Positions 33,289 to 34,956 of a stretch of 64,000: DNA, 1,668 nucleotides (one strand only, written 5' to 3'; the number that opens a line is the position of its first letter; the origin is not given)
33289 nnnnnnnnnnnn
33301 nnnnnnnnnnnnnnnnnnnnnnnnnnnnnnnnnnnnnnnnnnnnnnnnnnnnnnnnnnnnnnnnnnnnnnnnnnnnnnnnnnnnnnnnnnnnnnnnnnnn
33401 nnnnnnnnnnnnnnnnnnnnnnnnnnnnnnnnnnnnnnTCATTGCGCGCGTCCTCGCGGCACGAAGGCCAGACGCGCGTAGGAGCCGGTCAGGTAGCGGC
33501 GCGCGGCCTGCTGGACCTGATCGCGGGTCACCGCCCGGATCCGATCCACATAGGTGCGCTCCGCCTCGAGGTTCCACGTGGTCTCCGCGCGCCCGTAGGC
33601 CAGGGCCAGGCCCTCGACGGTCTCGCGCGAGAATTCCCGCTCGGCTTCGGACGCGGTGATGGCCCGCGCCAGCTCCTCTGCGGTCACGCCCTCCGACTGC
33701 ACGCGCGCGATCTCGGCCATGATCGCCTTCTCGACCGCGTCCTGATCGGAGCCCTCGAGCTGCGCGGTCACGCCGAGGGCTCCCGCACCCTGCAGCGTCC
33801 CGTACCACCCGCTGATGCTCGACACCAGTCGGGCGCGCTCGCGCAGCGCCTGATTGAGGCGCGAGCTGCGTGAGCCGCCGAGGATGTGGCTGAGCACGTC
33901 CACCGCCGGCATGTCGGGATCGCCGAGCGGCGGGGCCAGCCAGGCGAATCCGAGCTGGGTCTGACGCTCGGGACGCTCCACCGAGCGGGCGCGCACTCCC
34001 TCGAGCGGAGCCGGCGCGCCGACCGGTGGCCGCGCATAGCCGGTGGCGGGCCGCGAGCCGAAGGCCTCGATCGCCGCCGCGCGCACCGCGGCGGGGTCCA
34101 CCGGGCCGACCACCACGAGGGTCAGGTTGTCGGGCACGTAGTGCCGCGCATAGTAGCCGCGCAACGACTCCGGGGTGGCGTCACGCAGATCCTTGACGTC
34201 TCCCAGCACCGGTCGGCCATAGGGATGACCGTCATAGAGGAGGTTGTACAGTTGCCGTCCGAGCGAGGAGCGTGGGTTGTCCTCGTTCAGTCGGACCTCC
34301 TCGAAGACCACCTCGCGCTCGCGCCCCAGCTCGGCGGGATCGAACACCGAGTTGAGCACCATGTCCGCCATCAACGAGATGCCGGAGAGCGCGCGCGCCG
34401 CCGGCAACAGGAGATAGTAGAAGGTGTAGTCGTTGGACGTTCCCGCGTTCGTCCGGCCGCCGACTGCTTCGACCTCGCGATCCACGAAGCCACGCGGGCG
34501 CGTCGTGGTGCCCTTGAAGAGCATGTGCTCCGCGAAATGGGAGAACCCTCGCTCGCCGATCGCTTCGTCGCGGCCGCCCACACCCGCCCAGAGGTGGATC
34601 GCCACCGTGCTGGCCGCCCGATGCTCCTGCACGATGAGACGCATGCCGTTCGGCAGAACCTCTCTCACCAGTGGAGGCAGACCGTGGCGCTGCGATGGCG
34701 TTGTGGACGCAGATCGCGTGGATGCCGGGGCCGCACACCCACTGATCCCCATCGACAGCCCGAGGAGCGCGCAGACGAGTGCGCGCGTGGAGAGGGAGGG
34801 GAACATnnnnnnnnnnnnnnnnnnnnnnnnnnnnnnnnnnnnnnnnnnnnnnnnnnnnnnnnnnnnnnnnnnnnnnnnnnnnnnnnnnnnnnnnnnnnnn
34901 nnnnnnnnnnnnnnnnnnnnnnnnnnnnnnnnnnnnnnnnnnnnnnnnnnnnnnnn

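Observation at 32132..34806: Exported M16B peptidase pair (active HxxEH subunit plus inactive HLLQQ partner) divergently adjacent to the repeat protein: a candidate precursor/processing-protease module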

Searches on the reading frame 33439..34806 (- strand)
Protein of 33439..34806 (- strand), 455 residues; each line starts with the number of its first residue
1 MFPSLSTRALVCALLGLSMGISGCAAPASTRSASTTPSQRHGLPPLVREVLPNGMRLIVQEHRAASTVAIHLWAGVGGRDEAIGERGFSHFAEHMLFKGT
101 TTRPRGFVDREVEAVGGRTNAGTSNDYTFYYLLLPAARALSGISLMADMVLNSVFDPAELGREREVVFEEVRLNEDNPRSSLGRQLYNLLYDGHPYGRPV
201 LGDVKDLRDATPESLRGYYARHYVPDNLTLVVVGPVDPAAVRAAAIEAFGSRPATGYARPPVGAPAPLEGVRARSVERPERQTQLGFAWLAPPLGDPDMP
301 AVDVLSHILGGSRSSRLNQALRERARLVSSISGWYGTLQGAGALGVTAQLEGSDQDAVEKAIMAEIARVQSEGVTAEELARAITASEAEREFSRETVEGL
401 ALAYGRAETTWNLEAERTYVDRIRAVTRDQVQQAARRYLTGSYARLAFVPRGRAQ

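Call 5: search_protein_families(library=pfam, proteins=[window:33439-34806:-], max_evalue=0.01)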
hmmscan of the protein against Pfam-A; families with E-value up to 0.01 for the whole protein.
window:33439-34806:- (455 aa): 2 families
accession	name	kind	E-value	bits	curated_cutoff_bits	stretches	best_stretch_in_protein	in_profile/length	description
PF05193.26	Peptidase_M16_C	-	6.3e-37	127.6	23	1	210-385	2-180/181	Peptidase M16 inactive domain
PF00675.25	Peptidase_M16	-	9.4e-27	94.2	22.3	1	59-203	3-148/149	Insulinase (Peptidase family M16)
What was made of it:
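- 33439..34806 (-): Active M16B subunit, 455 aa, predicted lipoprotein. Signal peptide ends at lipobox Cys24 (nt 34737-34735). HFAEH is at residues 90-94 (nt 34539-34525). The distal zinc ligand is E170. The R/Y position reads R322/S329, so the Tyr is lost. Pfam M16 + M16_C (call 5).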

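Call 6: search_protein_families(library=ncbifam, proteins=[window:33439-34806:-], max_evalue=0.01)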
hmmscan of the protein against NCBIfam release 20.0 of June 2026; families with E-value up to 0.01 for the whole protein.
window:33439-34806:- (455 aa): 4 families
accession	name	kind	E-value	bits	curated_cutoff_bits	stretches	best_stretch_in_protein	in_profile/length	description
NF047422.1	YfmF_fam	equivalog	1.2e-23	83.6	285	1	146-437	110-400/412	EF-P 5-aminopentanol modification-associated protein YfmF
TIGR02110.1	PQQ_syn_pqqF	equivalog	3.7e-18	65.6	320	1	50-329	4-283/697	pyrroloquinoline quinone biosynthesis protein PqqF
NF047421.1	YfmH_fam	equivalog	2.6e-17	63.1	250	1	86-242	60-211/425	EF-P 5-aminopentanol modification-associated protein YfmH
NF011681.0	PRK15101.1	equivalog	3.8e-10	38.4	765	1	51-265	49-268/961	pitrilysin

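Call 23: find_related_loci(query=A1, collection=genome_contigs, flank=10000)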
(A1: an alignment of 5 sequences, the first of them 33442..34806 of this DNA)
Query A1 (455 aa) in genome_contigs; peptide patterns used: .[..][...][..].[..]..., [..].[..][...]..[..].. (x = any residue, [..] = any of these).
600 stretches matched a pattern (row limit reached: there are more); 591 encode a relative of the query (tblastn E <= 1e-3); the best 80 are kept; 80 distinct loci.
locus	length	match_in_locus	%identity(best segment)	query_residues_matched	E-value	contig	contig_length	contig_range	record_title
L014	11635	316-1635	80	10-455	0e+0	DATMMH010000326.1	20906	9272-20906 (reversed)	MAG TPA_asm: Candidatus Dormiibacterota bacterium isolate SMAG_U12818 k141_2895434, whole genome shotgun sequence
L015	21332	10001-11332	78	1-450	0e+0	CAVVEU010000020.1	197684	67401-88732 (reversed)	MAG: uncultured Candidatus Rokubacteria bacterium isolate MFD02242.bin.2.279 genome assembly, contig: contig_42137, whol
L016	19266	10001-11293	50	14-453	3e-129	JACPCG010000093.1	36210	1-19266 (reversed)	MAG: Candidatus Rokuibacteriota bacterium isolate NC_groundwater_277_Ag_S-0.2um_71_17 S5_GD2017_2_S2_scaffold_1486, whol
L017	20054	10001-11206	49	48-450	4e-112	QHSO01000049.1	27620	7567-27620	MAG: Candidatus Rokuibacteriota bacterium isolate AR29 14_0919_02_20cm_scaffold_1346_curated, whole genome shotgun seque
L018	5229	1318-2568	35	32-447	5e-72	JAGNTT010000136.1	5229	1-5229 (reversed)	MAG: Candidatus Omnitrophota bacterium isolate Go_SlAct_bin_392 Go_SlAct_104141_length_5229_cov_9.610545, whole genome s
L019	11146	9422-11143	34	11-442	2e-68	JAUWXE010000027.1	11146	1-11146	MAG: Candidatus Aerophobetes bacterium isolate CSMAG_2676 CSMAG_2676_k127_2492693_length_11146_cov_47.1146, whole genome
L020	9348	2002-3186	36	48-440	2e-63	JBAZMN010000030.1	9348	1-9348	MAG: Opitutaceae bacterium isolate SO_2017_LW4_44 scaffold_9687_c1_LW137-91_2017, whole genome shotgun sequence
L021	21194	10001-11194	34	45-440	7e-63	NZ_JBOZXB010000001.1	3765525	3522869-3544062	Oleiharenicola lentus strain 23ND54W-5 contig1, whole genome shotgun sequence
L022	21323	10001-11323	33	5-449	9e-62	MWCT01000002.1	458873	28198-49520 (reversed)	MAG: candidate division BRC1 bacterium ADurb.Bin183 BWY12_contig000002, whole genome shotgun sequence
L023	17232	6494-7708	37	45-449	1e-60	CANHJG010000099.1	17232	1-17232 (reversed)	MAG: Opitutae bacterium isolate RE-23may17-750 genome assembly, contig: RE-23may17-C11358, whole genome shotgun sequence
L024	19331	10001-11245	34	43-452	1e-59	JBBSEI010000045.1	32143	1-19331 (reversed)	MAG: Chthoniobacterales bacterium isolate LS1_sbin.4 LS1_sbin.4_K_996429_L_32143_cov_22.9063, whole genome shotgun seque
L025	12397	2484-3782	32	4-439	1e-58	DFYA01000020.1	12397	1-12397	MAG TPA_asm: Opitutaceae bacterium UBA4094 UBA4094_contig_5931, whole genome shotgun sequence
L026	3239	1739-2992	33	51-452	1e-58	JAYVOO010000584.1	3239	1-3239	MAG: Oligoflexia bacterium isolate GL72_DN_concoct_181 GL72_DN_concoct_181_583, whole genome shotgun sequence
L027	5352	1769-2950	34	48-439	3e-58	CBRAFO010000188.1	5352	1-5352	MAG TPA_asm: uncultured Opitutaceae bacterium isolate SRR11839387_concoct_9 genome assembly, contig: ERZ27397406.6724, w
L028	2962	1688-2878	32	48-442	6e-58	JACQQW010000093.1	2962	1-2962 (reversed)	MAG: Candidatus Omnitrophota bacterium isolate NC_groundwater_1343_Ag_S-0.2um_51_20 S_p2_S4_coassembly_k141_1419784, who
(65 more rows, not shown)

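Call 28: search_solved_structures(query=window:33442-34806:-, max_evalue=1e-10)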
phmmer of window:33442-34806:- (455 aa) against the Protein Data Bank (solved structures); distinct sequences matched with E-value up to 1e-10: 54.
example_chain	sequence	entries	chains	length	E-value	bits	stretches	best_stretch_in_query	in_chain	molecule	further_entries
3amj_C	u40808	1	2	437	1.6e-54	188.8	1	49-445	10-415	zinc peptidase active subunit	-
3ami_A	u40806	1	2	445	1.7e-54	188.7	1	49-445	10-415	zinc peptidase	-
3hdi_A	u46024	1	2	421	1.8e-50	175.4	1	50-442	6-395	Processing protease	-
4nnz_A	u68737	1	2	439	5.9e-41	144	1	50-449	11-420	Probable zinc protease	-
8bep_B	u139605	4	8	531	2.4e-35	125.5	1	49-440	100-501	Probable mitochondrial-processing peptidase subunit beta, mitochondrial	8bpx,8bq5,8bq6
7jrg_A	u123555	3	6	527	1.1e-32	116.7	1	49-440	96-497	Mitochondrial-processing peptidase subunit beta, mitochondrial isoform X1 | MPP-beta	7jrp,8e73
8zno_B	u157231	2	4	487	2.6e-32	115.5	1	46-439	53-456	Mitochondrial-processing peptidase subunit beta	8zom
9f5x_1M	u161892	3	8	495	7.4e-31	110.8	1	43-440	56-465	MPP-Beta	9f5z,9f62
3eoq_A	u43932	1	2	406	1.1e-29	106.9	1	50-397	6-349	Putative zinc protease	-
1hr6_B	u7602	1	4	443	4.2e-29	105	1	48-271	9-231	MITOCHONDRIAL PROCESSING PEPTIDASE BETA SUBUNIT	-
1hr7_B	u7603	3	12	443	1.1e-28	103.6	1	48-271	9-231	MITOCHONDRIAL PROCESSING PEPTIDASE BETA SUBUNIT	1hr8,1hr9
9g9t_D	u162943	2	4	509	1.9e-28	102.8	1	26-254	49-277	Putative peptidase M16 family protein | Putative peptidase M16 family potein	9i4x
5euf_A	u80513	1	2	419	2.5e-28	102.4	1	49-383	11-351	Protease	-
5gup_u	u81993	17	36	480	3.5e-28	101.9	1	19-311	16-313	Cytochrome b-c1 complex subunit 1, mitochondrial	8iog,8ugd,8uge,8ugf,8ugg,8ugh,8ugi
7v4y_A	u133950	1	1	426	5e-28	101.4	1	50-397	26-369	Putative zinc protease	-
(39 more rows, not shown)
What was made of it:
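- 33439..34806 (-): Best PDB hit is the 3AMJ_C 'zinc peptidase active subunit', 1.6e-54 (call 28).
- Closest known: Mitochondrial processing peptidase alpha/beta. Same: MPP-beta is hit at 2e-35 by the active chain (call 28).
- Closest known: PqqL / FusC periplasmic fused M16B proteins. Same: PqqL is hit at about 1e-22 to 2e-23 (call 28).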

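Call 62: search_protein_families(library=pfam, proteins=[L016:7513-8937:-], max_evalue=0.0001)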
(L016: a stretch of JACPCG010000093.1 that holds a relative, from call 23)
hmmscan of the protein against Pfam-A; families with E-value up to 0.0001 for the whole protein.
L016:7513-8937:- (475 aa): 3 families
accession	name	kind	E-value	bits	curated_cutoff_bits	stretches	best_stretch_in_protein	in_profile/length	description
PF13365.12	Trypsin_2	-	3.7e-24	86.5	27.6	1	94-284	1-144/144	Trypsin-like peptidase domain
PF00089.32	Trypsin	-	4.5e-07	30.3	20.6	0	186-292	86-202/220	Trypsin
PF00581.25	Rhodanese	-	2.9e-05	24.9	22.2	0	414-474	3-68/102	Rhodanese-like domain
